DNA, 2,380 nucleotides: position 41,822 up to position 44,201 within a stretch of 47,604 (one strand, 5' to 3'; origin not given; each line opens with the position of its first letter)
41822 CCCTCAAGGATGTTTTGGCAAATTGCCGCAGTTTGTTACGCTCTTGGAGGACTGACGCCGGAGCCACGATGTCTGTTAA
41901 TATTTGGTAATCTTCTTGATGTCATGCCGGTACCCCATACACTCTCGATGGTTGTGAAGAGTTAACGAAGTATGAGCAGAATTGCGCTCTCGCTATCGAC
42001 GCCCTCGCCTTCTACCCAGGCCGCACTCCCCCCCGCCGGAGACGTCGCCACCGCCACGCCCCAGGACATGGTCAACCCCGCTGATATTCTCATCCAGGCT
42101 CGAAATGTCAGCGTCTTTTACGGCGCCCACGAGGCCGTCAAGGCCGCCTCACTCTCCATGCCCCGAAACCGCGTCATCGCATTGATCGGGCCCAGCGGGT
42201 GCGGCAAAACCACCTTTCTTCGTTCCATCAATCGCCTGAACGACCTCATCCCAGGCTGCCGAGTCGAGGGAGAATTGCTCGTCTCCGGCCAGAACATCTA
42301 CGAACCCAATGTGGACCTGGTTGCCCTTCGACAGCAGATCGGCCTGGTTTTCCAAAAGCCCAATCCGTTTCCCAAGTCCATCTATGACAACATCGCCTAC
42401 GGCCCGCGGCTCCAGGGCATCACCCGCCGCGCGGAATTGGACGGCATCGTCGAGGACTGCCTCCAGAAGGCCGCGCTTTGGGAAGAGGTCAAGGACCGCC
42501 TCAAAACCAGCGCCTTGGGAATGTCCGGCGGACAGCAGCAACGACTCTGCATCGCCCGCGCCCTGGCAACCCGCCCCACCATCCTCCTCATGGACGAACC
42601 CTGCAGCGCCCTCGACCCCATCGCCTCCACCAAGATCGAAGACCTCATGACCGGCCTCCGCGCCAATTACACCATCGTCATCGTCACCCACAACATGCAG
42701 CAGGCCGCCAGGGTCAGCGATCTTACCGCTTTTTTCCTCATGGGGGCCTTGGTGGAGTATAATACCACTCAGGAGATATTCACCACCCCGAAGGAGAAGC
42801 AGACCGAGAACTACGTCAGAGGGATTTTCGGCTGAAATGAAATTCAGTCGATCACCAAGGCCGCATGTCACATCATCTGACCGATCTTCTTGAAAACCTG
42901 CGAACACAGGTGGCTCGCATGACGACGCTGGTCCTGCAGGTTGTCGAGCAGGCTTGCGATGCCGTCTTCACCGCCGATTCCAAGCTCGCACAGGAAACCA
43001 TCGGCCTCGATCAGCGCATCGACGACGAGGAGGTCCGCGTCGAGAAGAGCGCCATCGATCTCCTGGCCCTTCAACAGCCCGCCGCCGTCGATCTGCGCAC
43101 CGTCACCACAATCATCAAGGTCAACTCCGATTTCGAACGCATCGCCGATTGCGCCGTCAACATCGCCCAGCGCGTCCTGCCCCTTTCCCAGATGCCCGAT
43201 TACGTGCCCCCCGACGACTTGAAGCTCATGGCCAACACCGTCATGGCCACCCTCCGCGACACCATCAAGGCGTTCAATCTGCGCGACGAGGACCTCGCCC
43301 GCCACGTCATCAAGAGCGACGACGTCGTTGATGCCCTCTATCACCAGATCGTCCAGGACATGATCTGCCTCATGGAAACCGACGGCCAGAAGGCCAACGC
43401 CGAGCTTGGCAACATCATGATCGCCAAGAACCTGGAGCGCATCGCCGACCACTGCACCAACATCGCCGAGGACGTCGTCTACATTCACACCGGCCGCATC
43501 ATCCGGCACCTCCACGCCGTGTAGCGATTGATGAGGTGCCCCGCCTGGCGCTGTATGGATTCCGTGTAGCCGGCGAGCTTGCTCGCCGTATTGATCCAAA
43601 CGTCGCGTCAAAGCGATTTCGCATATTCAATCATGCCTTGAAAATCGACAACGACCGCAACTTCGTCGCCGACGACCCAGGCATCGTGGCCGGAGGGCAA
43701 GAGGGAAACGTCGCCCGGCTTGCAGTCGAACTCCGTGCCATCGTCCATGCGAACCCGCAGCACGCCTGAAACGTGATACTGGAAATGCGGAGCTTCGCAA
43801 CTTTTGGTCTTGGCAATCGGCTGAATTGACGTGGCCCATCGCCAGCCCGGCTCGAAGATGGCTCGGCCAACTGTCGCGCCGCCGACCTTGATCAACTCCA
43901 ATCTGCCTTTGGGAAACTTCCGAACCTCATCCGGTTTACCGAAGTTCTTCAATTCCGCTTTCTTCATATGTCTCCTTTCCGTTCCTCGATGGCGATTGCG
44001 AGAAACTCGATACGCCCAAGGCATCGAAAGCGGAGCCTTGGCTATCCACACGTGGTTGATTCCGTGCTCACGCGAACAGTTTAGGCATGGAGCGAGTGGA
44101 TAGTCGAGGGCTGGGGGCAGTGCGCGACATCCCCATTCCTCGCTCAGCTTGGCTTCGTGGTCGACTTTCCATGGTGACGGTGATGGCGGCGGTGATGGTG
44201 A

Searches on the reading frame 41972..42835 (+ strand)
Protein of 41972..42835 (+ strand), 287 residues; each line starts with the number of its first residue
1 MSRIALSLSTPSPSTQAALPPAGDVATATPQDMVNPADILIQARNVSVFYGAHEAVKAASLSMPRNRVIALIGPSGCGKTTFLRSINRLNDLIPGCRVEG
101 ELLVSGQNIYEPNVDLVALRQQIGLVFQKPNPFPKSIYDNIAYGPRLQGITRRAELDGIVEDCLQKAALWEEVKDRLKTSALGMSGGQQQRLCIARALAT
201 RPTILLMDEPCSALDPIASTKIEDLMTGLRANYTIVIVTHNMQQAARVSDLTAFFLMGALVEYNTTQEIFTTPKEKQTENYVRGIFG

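Call 5: search_protein_families(library=pfam, proteins=[window:41972-42835:+], max_evalue=0.1)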
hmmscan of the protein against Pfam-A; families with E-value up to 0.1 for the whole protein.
window:41972-42835:+ (287 aa): 29 families (the best 25 are shown)
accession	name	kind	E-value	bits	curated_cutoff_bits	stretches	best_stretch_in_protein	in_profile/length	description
PF00005.33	ABC_tran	-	2e-29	103.4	25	1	57-211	2-136/137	ABC transporter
PF13304.12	AAA_21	-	4.8e-10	40.4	27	2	167-242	221-300/304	AAA domain, putative AbiEii toxin, Type IV TA system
PF02463.25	SMC_N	-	3.1e-06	27.2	40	1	172-252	122-209/220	RecF/RecN/SMC N terminal domain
PF03215.21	Rad17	-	0.00052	20.4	23.8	1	53-87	32-66/186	Rad17 P-loop domain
PF00931.28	NB-ARC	-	0.00075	19.3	23.5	1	61-208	12-107/248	NB-ARC domain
PF13401.12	AAA_22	-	0.0013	19.5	27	1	66-101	5-33/130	AAA domain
PF20703.3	nSTAND1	-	0.0026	17.9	27.1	1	43-84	10-51/379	Novel STAND NTPase 1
PF13191.12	AAA_16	-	0.0033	18.4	32.6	1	61-97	21-60/167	AAA ATPase domain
PF05729.18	NACHT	-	0.0041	17.4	26.7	1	67-87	1-21/167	NACHT domain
PF13671.12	AAA_33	-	0.011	16.4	27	1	68-87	1-20/143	AAA domain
PF00485.24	PRK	-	0.013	15.8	22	1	68-89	1-22/196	Phosphoribulokinase / Uridine kinase family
PF00004.35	AAA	-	0.014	16.3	21.2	0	70-88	2-20/131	ATPase family associated with various cellular activities (AAA)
PF24389.1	ORC-CDC6-like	-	0.014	14.6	27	1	64-86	32-52/571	ORC-CDC6-like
PF13479.12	AAA_24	-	0.017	15.4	27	1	66-88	2-24/195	AAA domain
PF13604.12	AAA_30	-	0.026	14.7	27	1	62-90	14-42/191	AAA domain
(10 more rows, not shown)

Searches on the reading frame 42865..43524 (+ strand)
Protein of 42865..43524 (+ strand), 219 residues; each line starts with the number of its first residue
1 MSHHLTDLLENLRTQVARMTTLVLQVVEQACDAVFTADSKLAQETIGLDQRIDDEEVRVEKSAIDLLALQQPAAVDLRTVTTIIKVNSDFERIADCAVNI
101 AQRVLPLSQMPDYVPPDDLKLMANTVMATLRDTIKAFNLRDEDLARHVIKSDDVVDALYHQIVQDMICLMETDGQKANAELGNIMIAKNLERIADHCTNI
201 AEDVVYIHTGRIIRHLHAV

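Call 5: search_protein_families(library=pfam, proteins=[window:42865-43524:+], max_evalue=0.1)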
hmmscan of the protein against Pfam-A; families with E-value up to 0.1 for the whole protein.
window:42865-43524:+ (219 aa): 1 family
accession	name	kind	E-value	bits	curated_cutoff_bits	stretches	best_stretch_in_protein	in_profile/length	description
PF01895.24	PhoU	-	4.8e-42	142.7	23.5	2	17-104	2-89/89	PhoU domain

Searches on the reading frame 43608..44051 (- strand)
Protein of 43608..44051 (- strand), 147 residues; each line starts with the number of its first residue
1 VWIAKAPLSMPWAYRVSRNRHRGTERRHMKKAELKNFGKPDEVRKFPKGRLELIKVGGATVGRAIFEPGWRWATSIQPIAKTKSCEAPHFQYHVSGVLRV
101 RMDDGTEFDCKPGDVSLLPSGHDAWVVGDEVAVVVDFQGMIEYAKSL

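Call 5: search_protein_families(library=pfam, proteins=[window:43608-44051:-], max_evalue=0.1)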
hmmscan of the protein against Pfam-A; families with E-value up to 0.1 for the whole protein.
window:43608-44051:- (147 aa): 4 families
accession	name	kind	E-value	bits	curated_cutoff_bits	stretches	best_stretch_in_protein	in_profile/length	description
PF07883.17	Cupin_2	-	0.0038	17.3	27.2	1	89-135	20-67/70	Cupin domain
PF05899.18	Cupin_3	-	0.0098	16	23.5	1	90-122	28-60/74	EutQ-like cupin domain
PF02311.25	AraC_binding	-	0.016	15.4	21.1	1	89-122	25-57/135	AraC-like ligand binding domain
PF12852.13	Cupin_6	-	0.028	14.6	26.7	1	51-129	7-77/183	Cupin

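Call 6: search_protein_families(library=ncbifam, proteins=[window:43608-44051:-], max_evalue=0.1)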
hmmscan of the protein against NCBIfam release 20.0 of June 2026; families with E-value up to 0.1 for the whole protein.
window:43608-44051:- (147 aa): 0 families
